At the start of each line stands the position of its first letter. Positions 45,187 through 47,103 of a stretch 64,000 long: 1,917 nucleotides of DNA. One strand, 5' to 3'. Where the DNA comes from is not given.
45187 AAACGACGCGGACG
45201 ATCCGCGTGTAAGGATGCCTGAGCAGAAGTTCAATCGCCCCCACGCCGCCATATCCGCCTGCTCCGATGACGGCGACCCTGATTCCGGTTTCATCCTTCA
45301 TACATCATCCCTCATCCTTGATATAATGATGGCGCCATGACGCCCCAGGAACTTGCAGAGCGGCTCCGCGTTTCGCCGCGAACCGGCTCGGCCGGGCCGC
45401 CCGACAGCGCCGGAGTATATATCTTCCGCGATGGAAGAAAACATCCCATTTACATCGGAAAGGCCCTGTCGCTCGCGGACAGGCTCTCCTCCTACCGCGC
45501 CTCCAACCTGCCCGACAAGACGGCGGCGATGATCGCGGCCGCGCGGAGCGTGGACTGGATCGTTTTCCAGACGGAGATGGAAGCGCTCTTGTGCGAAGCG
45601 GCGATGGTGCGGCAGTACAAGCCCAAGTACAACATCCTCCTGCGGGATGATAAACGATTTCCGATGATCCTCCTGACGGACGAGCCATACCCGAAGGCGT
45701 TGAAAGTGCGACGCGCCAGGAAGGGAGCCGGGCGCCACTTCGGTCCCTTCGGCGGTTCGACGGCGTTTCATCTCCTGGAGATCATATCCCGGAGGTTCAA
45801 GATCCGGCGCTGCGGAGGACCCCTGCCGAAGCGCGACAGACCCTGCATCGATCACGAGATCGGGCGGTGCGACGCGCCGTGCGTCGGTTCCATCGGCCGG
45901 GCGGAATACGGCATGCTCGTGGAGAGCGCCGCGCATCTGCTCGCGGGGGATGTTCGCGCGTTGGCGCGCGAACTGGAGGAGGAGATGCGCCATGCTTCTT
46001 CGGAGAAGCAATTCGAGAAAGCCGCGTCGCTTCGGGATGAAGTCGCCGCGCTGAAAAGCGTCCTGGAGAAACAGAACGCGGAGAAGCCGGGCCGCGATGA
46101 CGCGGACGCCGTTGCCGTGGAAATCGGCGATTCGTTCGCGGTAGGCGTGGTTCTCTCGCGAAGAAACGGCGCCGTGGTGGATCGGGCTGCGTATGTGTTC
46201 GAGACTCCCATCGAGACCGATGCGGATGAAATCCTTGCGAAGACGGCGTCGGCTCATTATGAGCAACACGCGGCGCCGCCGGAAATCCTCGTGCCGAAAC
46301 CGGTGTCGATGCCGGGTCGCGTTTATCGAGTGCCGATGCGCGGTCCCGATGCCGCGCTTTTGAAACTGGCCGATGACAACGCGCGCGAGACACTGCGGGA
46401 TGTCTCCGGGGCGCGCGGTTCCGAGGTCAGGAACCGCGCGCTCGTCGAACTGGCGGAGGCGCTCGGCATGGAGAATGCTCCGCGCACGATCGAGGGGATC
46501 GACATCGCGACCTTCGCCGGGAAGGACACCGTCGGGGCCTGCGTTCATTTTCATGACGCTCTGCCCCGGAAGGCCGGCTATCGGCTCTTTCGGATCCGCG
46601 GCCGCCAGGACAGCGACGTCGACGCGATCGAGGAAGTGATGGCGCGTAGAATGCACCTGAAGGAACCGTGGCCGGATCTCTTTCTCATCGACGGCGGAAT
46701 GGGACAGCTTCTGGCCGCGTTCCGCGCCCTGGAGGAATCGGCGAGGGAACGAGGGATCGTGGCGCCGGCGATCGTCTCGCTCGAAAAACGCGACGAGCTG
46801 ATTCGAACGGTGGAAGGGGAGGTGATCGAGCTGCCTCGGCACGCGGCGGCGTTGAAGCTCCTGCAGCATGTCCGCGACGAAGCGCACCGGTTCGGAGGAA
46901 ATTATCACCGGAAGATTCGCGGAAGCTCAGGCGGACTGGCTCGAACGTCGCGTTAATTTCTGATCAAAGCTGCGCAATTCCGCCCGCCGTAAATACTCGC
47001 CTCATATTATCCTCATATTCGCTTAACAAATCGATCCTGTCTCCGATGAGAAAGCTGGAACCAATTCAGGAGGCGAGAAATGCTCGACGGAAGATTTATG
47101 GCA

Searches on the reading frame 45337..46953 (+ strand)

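Call 52: search_protein_families(library=pfam, proteins=[window:45337-46953:+], max_evalue=0.0001)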
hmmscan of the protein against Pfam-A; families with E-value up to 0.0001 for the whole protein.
window:45337-46953:+ (539 aa): 4 families
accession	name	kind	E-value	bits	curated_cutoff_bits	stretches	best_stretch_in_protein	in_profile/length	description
PF08459.17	UvrC_RNaseH_dom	-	5.2e-36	124.3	22.3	1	374-519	2-157/159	UvrC RNAse H endonuclease domain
PF22920.2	UvrC_RNaseH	-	1.4e-13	51.2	24.3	1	255-354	1-114/116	UvrC Ribonuclease H-like domain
PF02151.25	UVR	-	1.3e-07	31.6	21.5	1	209-241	3-35/36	UvrB/uvrC motif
PF01541.30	GIY-YIG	-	7.5e-05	23.4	22.6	0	25-99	2-78/78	GIY-YIG catalytic domain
